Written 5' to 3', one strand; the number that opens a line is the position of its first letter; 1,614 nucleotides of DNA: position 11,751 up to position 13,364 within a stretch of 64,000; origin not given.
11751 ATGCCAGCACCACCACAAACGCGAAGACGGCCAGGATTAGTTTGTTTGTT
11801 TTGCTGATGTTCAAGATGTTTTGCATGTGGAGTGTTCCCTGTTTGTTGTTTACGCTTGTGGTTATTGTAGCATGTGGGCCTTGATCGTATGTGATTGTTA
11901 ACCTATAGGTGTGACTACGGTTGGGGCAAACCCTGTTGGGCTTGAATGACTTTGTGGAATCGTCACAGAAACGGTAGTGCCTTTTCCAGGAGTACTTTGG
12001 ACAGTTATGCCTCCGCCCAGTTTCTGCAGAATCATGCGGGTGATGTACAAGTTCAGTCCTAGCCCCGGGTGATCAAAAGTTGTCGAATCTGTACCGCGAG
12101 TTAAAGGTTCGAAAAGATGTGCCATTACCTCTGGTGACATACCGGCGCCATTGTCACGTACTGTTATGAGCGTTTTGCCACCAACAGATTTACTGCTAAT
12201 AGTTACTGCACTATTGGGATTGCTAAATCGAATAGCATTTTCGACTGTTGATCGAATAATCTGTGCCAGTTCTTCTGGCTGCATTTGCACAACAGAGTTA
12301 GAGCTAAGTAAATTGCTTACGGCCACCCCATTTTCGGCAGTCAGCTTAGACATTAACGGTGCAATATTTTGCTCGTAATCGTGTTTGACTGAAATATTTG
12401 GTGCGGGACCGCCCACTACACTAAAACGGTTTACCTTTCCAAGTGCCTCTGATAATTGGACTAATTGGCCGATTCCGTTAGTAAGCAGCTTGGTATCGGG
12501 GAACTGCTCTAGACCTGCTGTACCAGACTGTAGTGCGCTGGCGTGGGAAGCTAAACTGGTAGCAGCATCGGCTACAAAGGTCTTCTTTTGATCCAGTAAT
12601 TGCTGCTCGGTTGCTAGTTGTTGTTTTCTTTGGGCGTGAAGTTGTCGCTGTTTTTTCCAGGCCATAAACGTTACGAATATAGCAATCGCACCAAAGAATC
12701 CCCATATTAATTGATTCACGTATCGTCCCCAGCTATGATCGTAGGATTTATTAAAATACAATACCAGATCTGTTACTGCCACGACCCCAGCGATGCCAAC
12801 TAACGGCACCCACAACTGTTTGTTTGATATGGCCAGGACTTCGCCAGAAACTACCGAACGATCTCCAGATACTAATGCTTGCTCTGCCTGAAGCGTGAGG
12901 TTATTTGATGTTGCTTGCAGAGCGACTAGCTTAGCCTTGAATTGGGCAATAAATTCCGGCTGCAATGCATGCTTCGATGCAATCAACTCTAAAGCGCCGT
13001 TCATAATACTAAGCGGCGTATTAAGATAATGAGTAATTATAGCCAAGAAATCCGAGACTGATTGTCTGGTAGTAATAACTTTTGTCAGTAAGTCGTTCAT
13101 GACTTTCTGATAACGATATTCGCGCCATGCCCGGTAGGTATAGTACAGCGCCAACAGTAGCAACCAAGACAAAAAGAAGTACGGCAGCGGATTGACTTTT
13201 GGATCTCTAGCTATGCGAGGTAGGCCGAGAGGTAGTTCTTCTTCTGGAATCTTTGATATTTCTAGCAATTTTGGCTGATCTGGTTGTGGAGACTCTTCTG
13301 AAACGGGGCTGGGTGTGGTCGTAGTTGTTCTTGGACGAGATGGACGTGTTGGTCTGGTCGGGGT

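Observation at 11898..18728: A 2276-aa adhesin-like GLUG/FN3 ectodomain fused in one ORF to a histidine-kinase core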

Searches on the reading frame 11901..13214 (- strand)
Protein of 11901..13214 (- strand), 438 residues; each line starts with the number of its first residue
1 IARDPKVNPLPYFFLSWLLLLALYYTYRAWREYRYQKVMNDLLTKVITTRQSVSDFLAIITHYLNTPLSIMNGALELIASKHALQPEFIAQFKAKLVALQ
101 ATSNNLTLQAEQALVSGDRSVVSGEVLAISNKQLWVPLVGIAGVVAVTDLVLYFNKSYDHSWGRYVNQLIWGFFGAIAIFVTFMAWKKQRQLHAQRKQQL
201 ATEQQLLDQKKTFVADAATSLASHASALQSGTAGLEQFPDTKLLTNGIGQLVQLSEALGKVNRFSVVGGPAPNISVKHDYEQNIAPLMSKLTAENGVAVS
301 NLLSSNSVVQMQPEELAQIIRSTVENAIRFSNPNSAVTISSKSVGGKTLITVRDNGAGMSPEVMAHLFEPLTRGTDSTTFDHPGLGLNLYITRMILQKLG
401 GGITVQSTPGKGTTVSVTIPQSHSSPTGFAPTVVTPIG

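Call 31: find_homologous_proteins(query=A4, max_evalue=1e-10)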
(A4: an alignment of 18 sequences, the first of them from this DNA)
Query A4 (18 sequences) (438 aa, profile of the alignment): 197 proteins with E <= 1e-10 among 8000 candidates; the best 120 are listed.
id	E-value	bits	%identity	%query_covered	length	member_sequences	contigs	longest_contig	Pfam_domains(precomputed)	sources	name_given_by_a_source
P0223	5.5e-124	433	24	94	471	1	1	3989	PF02518.32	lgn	-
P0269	2.0e-35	141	33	25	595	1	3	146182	PF13596.13,PF00672.31,PF13426.14,PF08448.17,PF02518.32,PF00512.32,PF00989.32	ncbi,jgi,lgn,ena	-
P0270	9.0e-35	139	30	24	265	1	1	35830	PF13581.13,PF02518.32,PF00512.32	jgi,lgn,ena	-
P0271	2.9e-33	134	32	25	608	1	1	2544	PF13185.13,PF02518.32,PF00512.32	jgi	jgi:signal transduction histidine kinase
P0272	7.6e-33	132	34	28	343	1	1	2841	PF02518.32,PF00512.32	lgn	-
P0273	1.4e-31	128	25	31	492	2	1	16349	PF00672.31,PF02518.32,PF00512.32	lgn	-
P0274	2.5e-31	127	26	35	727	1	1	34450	PF02518.32,PF00512.32,PF00072.31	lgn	-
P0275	3.0e-31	127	22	50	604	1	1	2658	PF00672.31,PF23846.2,PF02518.32,PF00512.32,PF00989.32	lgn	-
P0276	3.9e-31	127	24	50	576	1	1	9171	PF00672.31,PF02518.32,PF00512.32,PF00989.32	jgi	jgi:two-component system phosphate regulon sensor histidine kinase PhoR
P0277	1.6e-30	125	26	27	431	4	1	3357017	PF02518.32,PF00512.32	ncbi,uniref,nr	ncbi:Signal transduction histidine-protein kinase ArlS [Planococcus massiliensis]|uniref:histidine k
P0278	8.9e-30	122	28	27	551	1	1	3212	PF02518.32,PF00512.32,PF16927.12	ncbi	-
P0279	9.4e-30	122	30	32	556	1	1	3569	PF02518.32,PF00512.32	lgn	-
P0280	1.0e-29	122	36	23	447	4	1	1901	PF00672.31,PF13426.14,PF13188.14,PF08448.17,PF02518.32,PF00512.32,PF00989.32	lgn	-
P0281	1.6e-29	121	33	26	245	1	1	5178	PF02518.32,PF00512.32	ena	-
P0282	1.6e-29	121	31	28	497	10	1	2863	PF12860.14,PF02518.32,PF00512.32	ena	-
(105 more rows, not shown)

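Call 40: predict_structure(alignment_id=A4)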
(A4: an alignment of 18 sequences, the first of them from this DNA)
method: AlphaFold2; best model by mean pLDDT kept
length: 438 residues; sequences in the alignment: 18
mean_pLDDT: 78.1   pTM: 0.70
mean pLDDT of the five models: 78.1, 75.3, 73.9, 71.1, 69.7
residues with pLDDT >= 90: 67; 70-90: 288; 50-70: 33; < 50: 50
segments of 3 or more residues with pLDDT < 50: 1-9, 119-131, 372-384, 424-438
pLDDT, mean of each block of 10 residues (from residue 1): 44 75 85 84 84 81 80 86 82 85 77 59 43 62 75 72 75 83 85 86 85 87 87 77 85 87 77 90 90 90 91 91 89 91 92 90 74 39 61 87 90 92 47 35
secondary structure, 60 per line:
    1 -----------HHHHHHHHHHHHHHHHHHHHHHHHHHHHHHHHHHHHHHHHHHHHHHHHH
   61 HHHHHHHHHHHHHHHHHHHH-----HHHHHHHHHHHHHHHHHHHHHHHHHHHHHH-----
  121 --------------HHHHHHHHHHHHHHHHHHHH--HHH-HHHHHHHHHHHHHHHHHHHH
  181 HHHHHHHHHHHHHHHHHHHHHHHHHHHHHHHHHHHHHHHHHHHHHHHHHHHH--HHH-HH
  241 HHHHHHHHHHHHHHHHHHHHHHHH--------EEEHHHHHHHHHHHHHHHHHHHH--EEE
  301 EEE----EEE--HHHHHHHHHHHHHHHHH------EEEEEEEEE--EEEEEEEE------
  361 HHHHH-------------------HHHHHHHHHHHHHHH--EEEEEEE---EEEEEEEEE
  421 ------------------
elements in order: H12-80 H86-115 H135-154 H161-232 H239-264 E273-275 H276-295 E298-303 E308-310 H313-329 E336-344 E347-354 H361-365 H385-399 E402-408 E412-420

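Call 45: fold_search(model_id=the predicted structure, library=pdb)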
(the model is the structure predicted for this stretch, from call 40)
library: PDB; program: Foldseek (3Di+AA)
matches with E <= 10: 652; with E <= 0.001: 333
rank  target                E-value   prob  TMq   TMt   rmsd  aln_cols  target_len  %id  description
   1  6rh0_A                7.2e-11  1.00  0.35  0.62   8.7       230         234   22  Revisiting pH-gated conformational switch. Complex HK853-RR468 pH 5.5 (released 2020-02-19)
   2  4q20_B                7.5e-11  1.00  0.34  0.62   7.1       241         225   20  Crystal structure of a C-terminal part of tyrosine kinase (DivL) from Caulobacter crescentus CB15 at 2.50 A resolution (released 2014-04-23)
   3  4zki_A                8.2e-11  1.00  0.37  0.66   8.7       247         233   20  The crystal structure of Histidine Kinase YycG with ADP (released 2016-05-04)
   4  4q20_A                9.4e-11  1.00  0.35  0.64   8.1       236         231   21  Crystal structure of a C-terminal part of tyrosine kinase (DivL) from Caulobacter crescentus CB15 at 2.50 A resolution (released 2014-04-23)
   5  9jfj_A                1.0e-10  1.00  0.42  0.75   4.0       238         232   18  Crystal structure of the cytoplasmic domain of ZraS in ADP-bound form (released 2025-03-26)
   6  6rgz_A                1.2e-10  1.00  0.35  0.61   8.6       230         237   22  Revisiting pH-gated conformational switch. Complex HK853-RR468 pH 6.5 (released 2020-02-19)
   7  6rgy_B                1.2e-10  1.00  0.35  0.62   8.6       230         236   22  Revisiting pH-gated conformational switch. Complex HK853-RR468 pH 7.5 (released 2020-02-19)
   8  9jfj_C                1.4e-10  1.00  0.44  0.79   3.7       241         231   18  Crystal structure of the cytoplasmic domain of ZraS in ADP-bound form (released 2025-03-26)
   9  6rh0_B                1.8e-10  1.00  0.36  0.64   7.0       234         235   20  Revisiting pH-gated conformational switch. Complex HK853-RR468 pH 5.5 (released 2020-02-19)
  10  6rgy_A                1.8e-10  1.00  0.35  0.62   7.9       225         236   22  Revisiting pH-gated conformational switch. Complex HK853-RR468 pH 7.5 (released 2020-02-19)
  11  3dge_A                2.1e-10  1.00  0.37  0.63   6.8       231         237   20  Structure of a histidine kinase-response regulator complex reveals insights into Two-component signaling and a novel c (released 2009-07-07)
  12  4u7o_A                2.1e-10  1.00  0.36  0.64   8.8       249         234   19  Active histidine kinase bound with ATP (released 2015-09-02)
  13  8g3a_D                2.2e-10  1.00  0.36  0.45  27.9       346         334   20  BceAB-S nucleotide free TM state 1 (released 2023-06-21)
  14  5c93_A                2.4e-10  1.00  0.37  0.66   8.6       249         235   20  Histidine kinase with ATP (released 2016-07-27)
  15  6rfv_B                2.6e-10  1.00  0.34  0.61   8.6       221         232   22  Revisiting pH-gated conformational switch. Complex HK853-RR468 pH 7 (released 2020-02-19)
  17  9a5d_A                2.9e-10  1.00  0.38  0.28   6.4       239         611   20  Integrative model of WALK-YYCH by crosslinking MS and deep learning (released 2024-09-18)
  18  9jfj_B                3.5e-10  1.00  0.32  0.58  15.4       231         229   19  Crystal structure of the cytoplasmic domain of ZraS in ADP-bound form (released 2025-03-26)
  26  9jfj_D                9.5e-10  1.00  0.30  0.52  15.7       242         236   19  Crystal structure of the cytoplasmic domain of ZraS in ADP-bound form (released 2025-03-26)
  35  8vc9_F                3.1e-09  1.00  0.31  0.35  20.4       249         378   15  Hybrid response regulator LvrB from Leptospira / phosphorylated REC form (released 2024-12-18)
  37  9eut_A                3.4e-09  1.00  0.36  0.23   9.4       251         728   18  Cryo-EM structure of the full-length Pseudomonas aeruginosa bacteriophytochrome in its Pr state (released 2024-09-04)
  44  8vc9_C                9.6e-09  1.00  0.31  0.35  20.6       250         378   16  Hybrid response regulator LvrB from Leptospira / phosphorylated REC form (released 2024-12-18)
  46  8vc9_D                1.2e-08  1.00  0.32  0.36  22.5       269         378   16  Hybrid response regulator LvrB from Leptospira / phosphorylated REC form (released 2024-12-18)
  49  8vc9_E                1.3e-08  1.00  0.31  0.36  17.2       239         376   15  Hybrid response regulator LvrB from Leptospira / phosphorylated REC form (released 2024-12-18)
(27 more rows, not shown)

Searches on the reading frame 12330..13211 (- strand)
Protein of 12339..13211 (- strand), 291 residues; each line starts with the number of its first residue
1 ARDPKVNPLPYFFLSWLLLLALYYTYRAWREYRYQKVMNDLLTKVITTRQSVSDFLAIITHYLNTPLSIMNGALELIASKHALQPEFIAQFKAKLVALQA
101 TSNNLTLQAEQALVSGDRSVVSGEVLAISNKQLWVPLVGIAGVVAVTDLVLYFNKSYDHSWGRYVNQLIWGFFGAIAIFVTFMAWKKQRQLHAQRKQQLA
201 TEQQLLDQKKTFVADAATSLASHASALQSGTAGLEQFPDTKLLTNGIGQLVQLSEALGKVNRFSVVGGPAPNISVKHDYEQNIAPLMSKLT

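Call 21: find_related_loci(query=A3, collection=genome_contigs, flank=10000)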
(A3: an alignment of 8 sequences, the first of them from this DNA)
Query A3 (290 aa) in genome_contigs; peptide patterns used: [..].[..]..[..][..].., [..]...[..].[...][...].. (x = any residue, [..] = any of these).
40 stretches matched a pattern; 11 encode a relative of the query (tblastn E <= 1e-3); 11 distinct loci.
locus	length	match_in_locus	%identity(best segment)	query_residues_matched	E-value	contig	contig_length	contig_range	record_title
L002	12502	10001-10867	91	1-289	9e-167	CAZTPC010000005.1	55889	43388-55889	MAG TPA_asm: uncultured Candidatus Saccharibacteria bacterium isolate SRP286056_co2_252 genome assembly, contig: NODE_60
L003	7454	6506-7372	88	1-289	7e-164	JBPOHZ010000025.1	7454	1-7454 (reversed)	MAG: Candidatus Saccharimonadota bacterium isolate MAG_475 c_000000413988, whole genome shotgun sequence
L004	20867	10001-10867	88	1-289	2e-163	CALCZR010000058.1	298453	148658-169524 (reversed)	MAG TPA_asm: uncultured Candidatus Saccharibacteria bacterium isolate SRR6231146_bin.58_CONCOCT_v1.1_MAG genome assembly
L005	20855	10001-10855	55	1-285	1e-95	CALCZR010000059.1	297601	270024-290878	MAG TPA_asm: uncultured Candidatus Saccharibacteria bacterium isolate SRR6231146_bin.58_CONCOCT_v1.1_MAG genome assembly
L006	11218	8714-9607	54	1-289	4e-96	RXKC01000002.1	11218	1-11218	MAG: Candidatus Saccharibacteria bacterium isolate AWTP1-31 sample_9_scaffold_469, whole genome shotgun sequence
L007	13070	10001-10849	53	1-283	4e-94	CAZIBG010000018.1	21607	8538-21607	MAG TPA_asm: uncultured Candidatus Saccharibacteria bacterium isolate SRP286056_co2_68 genome assembly, contig: NODE_360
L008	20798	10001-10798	30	5-267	5e-29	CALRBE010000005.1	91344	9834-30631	MAG: uncultured Candidatus Saccharimonas sp. isolate MsH-30jul19-11 genome assembly, contig: MsH-30jul19-C340, whole gen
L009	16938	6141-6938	28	5-267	3e-27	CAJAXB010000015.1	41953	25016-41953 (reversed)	uncultured Candidatus Saccharibacteria bacterium isolate Loc090907-4m_bin-620 genome assembly, contig: bin-620:15/95, wh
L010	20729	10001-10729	28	23-260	2e-25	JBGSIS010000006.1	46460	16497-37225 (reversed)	MAG: Candidatus Saccharimonadales bacterium isolate JTS-AC137 k141_190791, whole genome shotgun sequence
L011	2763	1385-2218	25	13-289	1e-19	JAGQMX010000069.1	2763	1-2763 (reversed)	MAG: Candidatus Saccharibacteria bacterium isolate HKST-UBA53 2011-04-20_1_(paired)_contig_272758, whole genome shotgun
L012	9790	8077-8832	26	6-260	5e-18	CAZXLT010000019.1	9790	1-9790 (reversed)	MAG TPA_asm: uncultured Candidatus Saccharibacteria bacterium isolate SRP342105_co1_432 genome assembly, contig: NODE_95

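Call 25: search_protein_representatives(alignment_id=A3)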
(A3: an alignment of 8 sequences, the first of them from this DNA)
Query: 8 sequences, 290 profile positions. Proteins with E-value up to 0.001 (for the whole library): 548; up to 1e-10: 302; up to 1e-30: 68. The best 150 are listed.
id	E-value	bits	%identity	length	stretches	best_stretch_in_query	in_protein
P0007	3.6e-141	486.0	-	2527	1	1-290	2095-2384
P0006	2.6e-139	479.9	-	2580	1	1-289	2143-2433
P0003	2.3e-138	476.8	-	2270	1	1-290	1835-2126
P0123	4.4e-135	466.0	-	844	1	1-289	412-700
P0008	7.3e-133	458.7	-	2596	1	1-289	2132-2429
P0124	3.2e-108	377.9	-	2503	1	5-287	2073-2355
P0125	1.2e-83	297.2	-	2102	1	1-289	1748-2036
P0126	3.2e-72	259.7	-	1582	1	2-290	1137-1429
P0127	7.2e-72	258.6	-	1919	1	5-290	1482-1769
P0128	3.6e-70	253.0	-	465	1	3-289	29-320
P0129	2.7e-66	240.3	-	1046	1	2-289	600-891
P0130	2.5e-63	230.5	-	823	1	2-286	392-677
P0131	4.4e-60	219.9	-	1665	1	8-290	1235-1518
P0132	1.7e-59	218.0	-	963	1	7-290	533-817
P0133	8.6e-57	209.1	-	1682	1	9-290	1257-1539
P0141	1.5e-50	188.6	-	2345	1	4-283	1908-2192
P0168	5.7e-38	147.3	-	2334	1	6-290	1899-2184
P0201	4.9e-26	108.2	-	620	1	2-253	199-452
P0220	5.5e-23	98.1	-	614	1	4-290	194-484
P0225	6.1e-22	94.7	-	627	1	5-283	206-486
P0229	2.0e-21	93.0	-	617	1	4-278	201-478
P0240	1.1e-19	87.4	-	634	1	5-218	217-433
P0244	2.7e-19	86.0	-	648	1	4-282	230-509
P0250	6.5e-19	84.8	-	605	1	4-288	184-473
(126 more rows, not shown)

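Call 39: search_protein_families(library=pfam, alignment_id=A5, max_evalue=0.001)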
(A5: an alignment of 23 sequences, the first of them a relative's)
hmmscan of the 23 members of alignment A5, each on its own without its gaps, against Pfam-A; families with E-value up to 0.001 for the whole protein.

A. member 1, P0124 (2503 aa): 7 families
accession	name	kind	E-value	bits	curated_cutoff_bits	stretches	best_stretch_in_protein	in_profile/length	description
PF00041.27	fn3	-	4.6e-29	100.9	25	2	1910-1993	2-78/84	Fibronectin type III domain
PF25059.1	FN3_DSCAM-DSCAML_C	-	9.4e-24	84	39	2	1932-1997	14-78/89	DSCAM/DSCAML C-terminal Fn3-like domain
PF02518.31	HATPase_c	-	1.2e-13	51.9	26.4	1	2377-2484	4-110/111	Histidine kinase-, DNA gyrase B-, and HSP90-like ATPase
PF16656.11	Pur_ac_phosph_N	-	9.9e-09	36.1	30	1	1919-1992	11-88/93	Purple acid Phosphatase, N-terminal domain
PF07581.17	Glug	-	8.9e-07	29.4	20.5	0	1499-1533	2-28/28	The GLUG motif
PF05342.19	Peptidase_M26_N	-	9.6e-06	25.4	27.7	0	183-299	147-249/250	M26 IgA1-specific Metallo-endopeptidase N-terminal region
PF18975.6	DUF5711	-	0.00043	20.1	26.3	1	1102-1196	67-162/344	Family of unknown function (DUF5711)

B. families by the number of members that match (of 23 scanned): 47 families (the first 25 are shown)
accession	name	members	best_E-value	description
PF02518.31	HATPase_c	23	4.4e-26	Histidine kinase-, DNA gyrase B-, and HSP90-like ATPase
PF25059.1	FN3_DSCAM-DSCAML_C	14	5.1e-33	DSCAM/DSCAML C-terminal Fn3-like domain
PF00041.27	fn3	13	1.1e-46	Fibronectin type III domain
PF08450.18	SGL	13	2.7e-25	SMP-30/Gluconolactonase/LRE-like region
PF22701.2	Mala_s_1-like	13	1.3e-22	Mal s 1 allergenic protein-like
PF25021.1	TEN_NHL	13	6.2e-12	Teneurin NHL domain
PF01436.27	NHL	11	3.7e-85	NHL repeat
PF17170.10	DUF5128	11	3.1e-39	6-bladed beta-propeller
PF16656.11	Pur_ac_phosph_N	11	2.9e-14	Purple acid Phosphatase, N-terminal domain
PF06739.17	SBBP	10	5.4e-17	Beta-propeller repeat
PF24684.1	Vgb_lyase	9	1.4e-25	Virginiamycin B lyase family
PF03382.20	DUF285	6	3e-217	Mycoplasma protein of unknown function, DUF285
PF13449.12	Phytase-like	6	3.7e-08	Esterase-like activity of phytase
PF00512.31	HisKA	5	2.6e-05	His Kinase A (phospho-acceptor) domain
PF21605.3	CRLF2-like_D2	4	6.4e-14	Cytokine receptor-like factor 2-like, D2 domain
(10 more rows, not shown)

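Call 48: search_protein_families(library=pfam, proteins=[window:12339-13211:-], max_evalue=0.1)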
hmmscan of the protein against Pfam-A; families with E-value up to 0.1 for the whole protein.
seq(291 aa): 5 families
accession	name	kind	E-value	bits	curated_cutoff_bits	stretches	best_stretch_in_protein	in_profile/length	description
PF00512.31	HisKA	-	7.3e-05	23.2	26.9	1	53-89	3-41/66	His Kinase A (phospho-acceptor) domain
PF10883.13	DUF2681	-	0.0066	17.2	28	1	168-210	6-49/90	Protein of unknown function (DUF2681)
PF13789.11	DUF4181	-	0.026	15.4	25.4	0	143-189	44-85/108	Domain of unknown function (DUF4181)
PF13567.11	DUF4131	-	0.037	14.2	31.6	0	133-202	3-65/165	Domain of unknown function (DUF4131)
PF03124.20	EXS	-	0.069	12.9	25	0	137-222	52-137/330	EXS family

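Call 58: list_cluster_members(proteins=[P0201, P0220, P0225, P0229, P0240, P0244, P0250, P0129, P0141, P0168])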
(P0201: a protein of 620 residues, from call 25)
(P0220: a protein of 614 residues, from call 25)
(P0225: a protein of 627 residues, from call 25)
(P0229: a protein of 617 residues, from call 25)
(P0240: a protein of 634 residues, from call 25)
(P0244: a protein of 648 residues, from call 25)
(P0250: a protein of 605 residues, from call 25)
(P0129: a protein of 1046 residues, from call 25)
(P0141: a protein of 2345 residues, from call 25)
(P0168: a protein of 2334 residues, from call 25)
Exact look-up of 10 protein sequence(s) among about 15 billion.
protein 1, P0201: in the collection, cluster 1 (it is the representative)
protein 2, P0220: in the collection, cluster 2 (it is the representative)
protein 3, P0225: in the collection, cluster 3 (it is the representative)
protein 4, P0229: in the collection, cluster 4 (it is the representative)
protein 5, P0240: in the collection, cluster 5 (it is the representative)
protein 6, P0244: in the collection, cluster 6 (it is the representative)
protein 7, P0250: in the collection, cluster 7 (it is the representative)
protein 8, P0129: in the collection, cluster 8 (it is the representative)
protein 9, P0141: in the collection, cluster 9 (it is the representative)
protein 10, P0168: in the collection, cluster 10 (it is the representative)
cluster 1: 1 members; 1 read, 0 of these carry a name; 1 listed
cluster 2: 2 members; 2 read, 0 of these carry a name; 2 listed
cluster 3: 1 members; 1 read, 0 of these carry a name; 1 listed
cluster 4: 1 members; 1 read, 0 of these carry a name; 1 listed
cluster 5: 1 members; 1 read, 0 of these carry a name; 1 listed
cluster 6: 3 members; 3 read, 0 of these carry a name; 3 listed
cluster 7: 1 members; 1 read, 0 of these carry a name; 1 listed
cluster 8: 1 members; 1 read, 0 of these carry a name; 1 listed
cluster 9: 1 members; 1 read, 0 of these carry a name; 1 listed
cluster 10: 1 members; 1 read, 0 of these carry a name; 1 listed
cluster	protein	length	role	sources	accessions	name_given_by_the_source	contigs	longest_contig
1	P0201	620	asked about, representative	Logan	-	-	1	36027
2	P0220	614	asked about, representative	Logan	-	-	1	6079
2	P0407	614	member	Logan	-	-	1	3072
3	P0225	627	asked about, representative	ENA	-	-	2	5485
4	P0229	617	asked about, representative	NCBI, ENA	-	-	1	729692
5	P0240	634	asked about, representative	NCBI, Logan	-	-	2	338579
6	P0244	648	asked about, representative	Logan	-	-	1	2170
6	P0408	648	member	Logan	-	-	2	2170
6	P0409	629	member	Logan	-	-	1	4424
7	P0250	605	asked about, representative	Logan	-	-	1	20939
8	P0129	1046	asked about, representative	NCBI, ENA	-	-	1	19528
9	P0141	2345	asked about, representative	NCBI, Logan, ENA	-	-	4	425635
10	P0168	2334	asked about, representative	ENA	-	-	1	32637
